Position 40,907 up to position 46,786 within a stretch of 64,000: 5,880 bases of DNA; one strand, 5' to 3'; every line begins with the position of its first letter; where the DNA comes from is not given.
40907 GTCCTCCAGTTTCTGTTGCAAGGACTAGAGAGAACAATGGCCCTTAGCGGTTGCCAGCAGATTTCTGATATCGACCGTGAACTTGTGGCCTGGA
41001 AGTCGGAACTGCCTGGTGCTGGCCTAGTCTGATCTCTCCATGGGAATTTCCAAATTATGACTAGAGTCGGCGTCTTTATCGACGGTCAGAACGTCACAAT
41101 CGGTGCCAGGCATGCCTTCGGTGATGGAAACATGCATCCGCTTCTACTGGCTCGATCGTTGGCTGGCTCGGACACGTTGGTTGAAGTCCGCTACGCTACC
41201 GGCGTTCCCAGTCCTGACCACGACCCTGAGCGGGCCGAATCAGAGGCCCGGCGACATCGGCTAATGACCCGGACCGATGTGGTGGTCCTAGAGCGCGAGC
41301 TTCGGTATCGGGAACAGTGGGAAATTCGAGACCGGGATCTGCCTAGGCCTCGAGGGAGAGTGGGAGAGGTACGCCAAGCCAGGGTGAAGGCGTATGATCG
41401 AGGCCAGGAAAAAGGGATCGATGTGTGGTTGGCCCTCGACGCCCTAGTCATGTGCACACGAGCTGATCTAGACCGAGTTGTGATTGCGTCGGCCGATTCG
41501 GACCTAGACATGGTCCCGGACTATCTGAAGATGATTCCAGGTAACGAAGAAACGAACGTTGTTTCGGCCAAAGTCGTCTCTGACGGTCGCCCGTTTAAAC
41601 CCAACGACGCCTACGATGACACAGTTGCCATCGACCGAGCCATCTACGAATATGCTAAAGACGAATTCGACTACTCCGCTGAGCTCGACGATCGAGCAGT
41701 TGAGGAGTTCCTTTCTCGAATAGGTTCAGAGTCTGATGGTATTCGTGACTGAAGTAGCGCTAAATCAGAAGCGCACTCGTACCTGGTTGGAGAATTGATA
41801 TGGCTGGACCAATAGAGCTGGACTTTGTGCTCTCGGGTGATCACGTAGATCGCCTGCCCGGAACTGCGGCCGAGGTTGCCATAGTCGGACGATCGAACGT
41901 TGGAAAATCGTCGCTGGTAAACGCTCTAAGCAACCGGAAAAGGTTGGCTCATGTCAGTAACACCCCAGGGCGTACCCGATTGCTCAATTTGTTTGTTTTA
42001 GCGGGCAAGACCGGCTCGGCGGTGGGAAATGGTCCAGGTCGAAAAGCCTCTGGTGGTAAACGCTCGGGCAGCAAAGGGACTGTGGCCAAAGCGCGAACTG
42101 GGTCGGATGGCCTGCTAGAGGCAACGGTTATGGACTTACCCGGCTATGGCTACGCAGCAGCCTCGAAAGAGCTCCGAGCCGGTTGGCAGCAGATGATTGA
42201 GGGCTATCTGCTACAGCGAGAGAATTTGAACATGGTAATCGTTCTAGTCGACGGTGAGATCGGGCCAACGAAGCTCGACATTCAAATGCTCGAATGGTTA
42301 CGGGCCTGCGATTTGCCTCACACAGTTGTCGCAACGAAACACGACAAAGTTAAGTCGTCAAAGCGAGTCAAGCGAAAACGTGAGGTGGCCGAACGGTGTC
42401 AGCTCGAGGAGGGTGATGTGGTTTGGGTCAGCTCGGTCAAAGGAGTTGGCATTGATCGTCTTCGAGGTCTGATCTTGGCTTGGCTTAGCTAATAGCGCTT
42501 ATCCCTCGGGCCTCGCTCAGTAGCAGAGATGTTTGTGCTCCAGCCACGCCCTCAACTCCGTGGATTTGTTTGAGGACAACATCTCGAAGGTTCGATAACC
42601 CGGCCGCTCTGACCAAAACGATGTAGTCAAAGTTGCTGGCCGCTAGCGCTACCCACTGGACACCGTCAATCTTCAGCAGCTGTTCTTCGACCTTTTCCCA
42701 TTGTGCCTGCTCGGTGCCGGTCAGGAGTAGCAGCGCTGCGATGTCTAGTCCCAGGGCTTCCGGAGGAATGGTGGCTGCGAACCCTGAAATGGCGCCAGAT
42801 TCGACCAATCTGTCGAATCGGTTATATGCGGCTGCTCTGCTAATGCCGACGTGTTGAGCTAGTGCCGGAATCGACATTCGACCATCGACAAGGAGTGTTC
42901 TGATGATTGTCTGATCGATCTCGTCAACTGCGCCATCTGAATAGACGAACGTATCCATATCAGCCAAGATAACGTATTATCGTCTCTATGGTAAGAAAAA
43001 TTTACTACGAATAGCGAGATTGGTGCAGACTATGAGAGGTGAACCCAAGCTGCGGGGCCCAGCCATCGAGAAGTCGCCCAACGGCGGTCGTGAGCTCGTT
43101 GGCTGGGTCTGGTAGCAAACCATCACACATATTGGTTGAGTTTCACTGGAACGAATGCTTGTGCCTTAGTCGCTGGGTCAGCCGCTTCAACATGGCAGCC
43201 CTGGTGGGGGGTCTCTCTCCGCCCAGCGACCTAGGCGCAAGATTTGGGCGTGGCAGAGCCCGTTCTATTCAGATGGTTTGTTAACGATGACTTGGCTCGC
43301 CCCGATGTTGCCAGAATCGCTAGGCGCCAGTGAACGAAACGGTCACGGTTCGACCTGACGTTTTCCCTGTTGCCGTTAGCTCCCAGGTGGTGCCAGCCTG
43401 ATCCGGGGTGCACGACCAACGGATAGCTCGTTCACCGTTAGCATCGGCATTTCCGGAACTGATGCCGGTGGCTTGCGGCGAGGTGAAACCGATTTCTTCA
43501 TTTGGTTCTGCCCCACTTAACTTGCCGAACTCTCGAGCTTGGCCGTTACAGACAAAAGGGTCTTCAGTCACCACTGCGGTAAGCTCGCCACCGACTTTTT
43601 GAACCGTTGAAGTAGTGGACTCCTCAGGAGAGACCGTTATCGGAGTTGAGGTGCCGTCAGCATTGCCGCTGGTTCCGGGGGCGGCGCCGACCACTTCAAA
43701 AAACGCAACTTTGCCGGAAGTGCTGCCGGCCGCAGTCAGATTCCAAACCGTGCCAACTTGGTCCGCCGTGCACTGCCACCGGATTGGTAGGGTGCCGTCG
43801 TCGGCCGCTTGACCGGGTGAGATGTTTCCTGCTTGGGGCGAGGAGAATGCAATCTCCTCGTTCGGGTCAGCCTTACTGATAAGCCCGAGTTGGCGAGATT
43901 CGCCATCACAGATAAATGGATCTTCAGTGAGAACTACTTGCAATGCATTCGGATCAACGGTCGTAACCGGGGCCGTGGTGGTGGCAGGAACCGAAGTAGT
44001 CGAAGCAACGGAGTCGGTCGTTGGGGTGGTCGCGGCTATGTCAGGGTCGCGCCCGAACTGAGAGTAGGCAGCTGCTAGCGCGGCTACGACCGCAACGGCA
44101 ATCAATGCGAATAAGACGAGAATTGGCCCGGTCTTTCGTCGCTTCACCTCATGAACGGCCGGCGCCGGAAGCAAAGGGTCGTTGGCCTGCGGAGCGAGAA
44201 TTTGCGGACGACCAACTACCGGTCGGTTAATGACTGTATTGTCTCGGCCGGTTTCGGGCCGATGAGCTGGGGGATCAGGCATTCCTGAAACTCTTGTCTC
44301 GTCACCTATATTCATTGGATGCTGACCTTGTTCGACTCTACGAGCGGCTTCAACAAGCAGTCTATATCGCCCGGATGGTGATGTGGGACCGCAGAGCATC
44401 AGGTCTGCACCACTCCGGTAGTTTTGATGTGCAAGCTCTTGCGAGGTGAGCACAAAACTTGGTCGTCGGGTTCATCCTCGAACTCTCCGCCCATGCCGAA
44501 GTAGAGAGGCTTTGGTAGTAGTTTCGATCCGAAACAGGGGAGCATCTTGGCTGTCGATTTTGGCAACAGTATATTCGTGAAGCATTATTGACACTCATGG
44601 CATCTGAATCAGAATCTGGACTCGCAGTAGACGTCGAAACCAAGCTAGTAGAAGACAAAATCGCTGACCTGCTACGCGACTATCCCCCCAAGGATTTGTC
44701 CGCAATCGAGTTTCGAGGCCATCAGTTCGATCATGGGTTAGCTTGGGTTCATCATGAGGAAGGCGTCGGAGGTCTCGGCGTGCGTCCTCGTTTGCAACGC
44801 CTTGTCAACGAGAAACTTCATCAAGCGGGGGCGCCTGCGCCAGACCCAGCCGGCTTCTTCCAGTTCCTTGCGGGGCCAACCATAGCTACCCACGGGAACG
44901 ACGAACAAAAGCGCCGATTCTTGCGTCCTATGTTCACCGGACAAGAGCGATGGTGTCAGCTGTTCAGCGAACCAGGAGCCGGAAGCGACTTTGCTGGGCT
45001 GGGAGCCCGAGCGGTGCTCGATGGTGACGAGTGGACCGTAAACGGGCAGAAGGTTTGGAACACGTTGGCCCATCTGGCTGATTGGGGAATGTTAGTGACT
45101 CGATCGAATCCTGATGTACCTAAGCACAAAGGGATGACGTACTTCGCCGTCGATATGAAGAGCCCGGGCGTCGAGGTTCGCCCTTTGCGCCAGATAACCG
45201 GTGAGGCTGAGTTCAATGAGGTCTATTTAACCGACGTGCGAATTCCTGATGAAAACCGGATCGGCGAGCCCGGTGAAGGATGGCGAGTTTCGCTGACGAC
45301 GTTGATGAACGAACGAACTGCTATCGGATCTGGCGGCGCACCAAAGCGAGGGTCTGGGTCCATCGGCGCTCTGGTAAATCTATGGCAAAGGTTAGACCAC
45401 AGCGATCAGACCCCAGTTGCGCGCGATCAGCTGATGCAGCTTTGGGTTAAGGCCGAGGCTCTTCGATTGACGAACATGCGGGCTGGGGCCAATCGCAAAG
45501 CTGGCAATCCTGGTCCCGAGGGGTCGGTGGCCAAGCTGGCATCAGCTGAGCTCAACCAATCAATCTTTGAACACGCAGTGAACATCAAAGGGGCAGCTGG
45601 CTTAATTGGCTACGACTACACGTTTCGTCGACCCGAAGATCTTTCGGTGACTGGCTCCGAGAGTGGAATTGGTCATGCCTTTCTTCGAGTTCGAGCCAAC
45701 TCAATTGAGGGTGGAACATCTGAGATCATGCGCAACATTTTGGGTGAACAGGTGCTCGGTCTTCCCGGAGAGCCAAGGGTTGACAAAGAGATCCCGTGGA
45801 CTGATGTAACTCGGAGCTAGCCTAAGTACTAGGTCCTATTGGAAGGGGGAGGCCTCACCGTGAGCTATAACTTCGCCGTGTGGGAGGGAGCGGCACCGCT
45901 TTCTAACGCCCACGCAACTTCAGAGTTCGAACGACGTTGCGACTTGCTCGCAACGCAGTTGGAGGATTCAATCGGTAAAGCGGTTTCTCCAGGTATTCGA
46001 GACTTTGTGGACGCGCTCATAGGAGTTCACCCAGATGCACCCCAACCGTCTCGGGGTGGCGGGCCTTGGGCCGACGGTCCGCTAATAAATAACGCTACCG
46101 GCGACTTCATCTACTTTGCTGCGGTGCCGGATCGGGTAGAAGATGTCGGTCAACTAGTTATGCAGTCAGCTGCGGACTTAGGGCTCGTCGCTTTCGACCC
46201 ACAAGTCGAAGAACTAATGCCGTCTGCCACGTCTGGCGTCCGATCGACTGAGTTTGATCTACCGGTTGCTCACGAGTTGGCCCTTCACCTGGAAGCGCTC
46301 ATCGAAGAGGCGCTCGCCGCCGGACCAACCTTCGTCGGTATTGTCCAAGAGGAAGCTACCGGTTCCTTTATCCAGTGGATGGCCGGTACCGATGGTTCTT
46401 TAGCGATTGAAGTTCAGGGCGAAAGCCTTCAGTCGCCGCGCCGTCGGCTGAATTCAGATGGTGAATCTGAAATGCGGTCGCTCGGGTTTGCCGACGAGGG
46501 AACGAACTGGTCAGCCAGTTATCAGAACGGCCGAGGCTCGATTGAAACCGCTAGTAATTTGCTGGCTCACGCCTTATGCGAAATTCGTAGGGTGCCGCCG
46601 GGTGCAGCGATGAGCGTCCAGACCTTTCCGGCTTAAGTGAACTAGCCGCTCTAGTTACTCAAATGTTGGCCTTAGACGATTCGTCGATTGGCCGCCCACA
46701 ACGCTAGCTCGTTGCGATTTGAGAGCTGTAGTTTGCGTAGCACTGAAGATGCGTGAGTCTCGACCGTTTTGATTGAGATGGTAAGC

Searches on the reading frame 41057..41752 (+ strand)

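Call 12: search_protein_families(library=pfam, proteins=[window:41057-41752:+], max_evalue=0.001)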
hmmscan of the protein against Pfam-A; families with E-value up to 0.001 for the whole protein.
window:41057-41752:+ (231 aa): 1 family
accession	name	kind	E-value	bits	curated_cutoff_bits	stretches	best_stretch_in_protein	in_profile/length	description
PF01936.24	NYN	-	4.4e-09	37.4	24.2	1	3-158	1-114/145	NYN domain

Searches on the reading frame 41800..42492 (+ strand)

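Call 12: search_protein_families(library=pfam, proteins=[window:41800-42492:+], max_evalue=0.001)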
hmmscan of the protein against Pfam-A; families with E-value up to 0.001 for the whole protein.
window:41800-42492:+ (230 aa): 5 families
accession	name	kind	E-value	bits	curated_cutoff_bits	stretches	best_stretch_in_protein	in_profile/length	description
PF01926.29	MMR_HSR1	-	7.4e-18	65.2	21.9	1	25-180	1-113/113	50S ribosome-binding GTPase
PF02421.24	FeoB_N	-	1.1e-08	35.2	27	1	25-59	2-34/156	Ferrous iron transport protein B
PF03193.22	RsgA_GTPase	-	4e-06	27.2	30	0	26-55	109-140/174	RsgA GTPase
PF00009.33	GTP_EFTU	-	8.9e-06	25.8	26.5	1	142-225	92-182/188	Elongation factor Tu GTP binding domain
PF00350.29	Dynamin_N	-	1.5e-05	25.6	27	0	26-50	1-25/168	Dynamin family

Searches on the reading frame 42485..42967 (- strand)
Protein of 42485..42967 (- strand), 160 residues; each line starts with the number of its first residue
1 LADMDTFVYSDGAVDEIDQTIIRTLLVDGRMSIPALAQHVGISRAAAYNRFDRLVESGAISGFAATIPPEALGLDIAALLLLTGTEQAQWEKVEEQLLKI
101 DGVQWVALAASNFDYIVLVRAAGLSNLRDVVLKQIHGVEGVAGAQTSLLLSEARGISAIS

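Call 12: search_protein_families(library=pfam, proteins=[window:42485-42967:-], max_evalue=0.001)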
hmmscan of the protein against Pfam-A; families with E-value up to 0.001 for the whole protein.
window:42485-42967:- (160 aa): 3 families
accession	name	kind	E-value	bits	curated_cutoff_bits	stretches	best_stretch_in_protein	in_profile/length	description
PF13404.12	HTH_AsnC-type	-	5.3e-11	42.6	27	1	15-54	2-41/42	AsnC-type helix-turn-helix domain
PF01037.27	AsnC_trans_reg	-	1.3e-09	38.3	25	1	86-152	6-73/73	Lrp/AsnC ligand binding domain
PF13412.12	HTH_24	-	1.4e-09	37.8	21.9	1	15-60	2-47/48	Winged helix-turn-helix DNA-binding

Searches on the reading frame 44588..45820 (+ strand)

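Call 121: search_protein_families(library=pfam, proteins=[window:44588-45820:+], max_evalue=0.001)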
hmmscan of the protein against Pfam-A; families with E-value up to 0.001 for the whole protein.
window:44588-45820:+ (410 aa): 3 families
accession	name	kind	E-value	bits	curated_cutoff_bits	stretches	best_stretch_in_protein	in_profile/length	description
PF00441.29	Acyl-CoA_dh_1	-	2.4e-20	73.6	22.4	1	229-390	1-150/150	Acyl-CoA dehydrogenase, C-terminal domain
PF02770.24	Acyl-CoA_dh_M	-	8e-19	68.1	33.3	1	123-217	1-97/97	Acyl-CoA dehydrogenase, middle domain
PF02771.21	Acyl-CoA_dh_N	-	5.9e-08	33.5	22.9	1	43-118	37-112/113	Acyl-CoA dehydrogenase, N-terminal domain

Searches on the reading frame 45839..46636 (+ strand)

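Call 120: search_protein_families(library=pfam, proteins=[window:45839-46636:+], max_evalue=0.001)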
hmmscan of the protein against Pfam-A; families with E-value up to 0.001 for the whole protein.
window:45839-46636:+ (265 aa): 1 family
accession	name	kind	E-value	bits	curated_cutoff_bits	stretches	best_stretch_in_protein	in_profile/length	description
PF22552.1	TY-Chap3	-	4.1e-06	27.9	27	1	146-253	9-112/117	T3SS (YopN, CesT) and YbjN peptide-binding chaperone 3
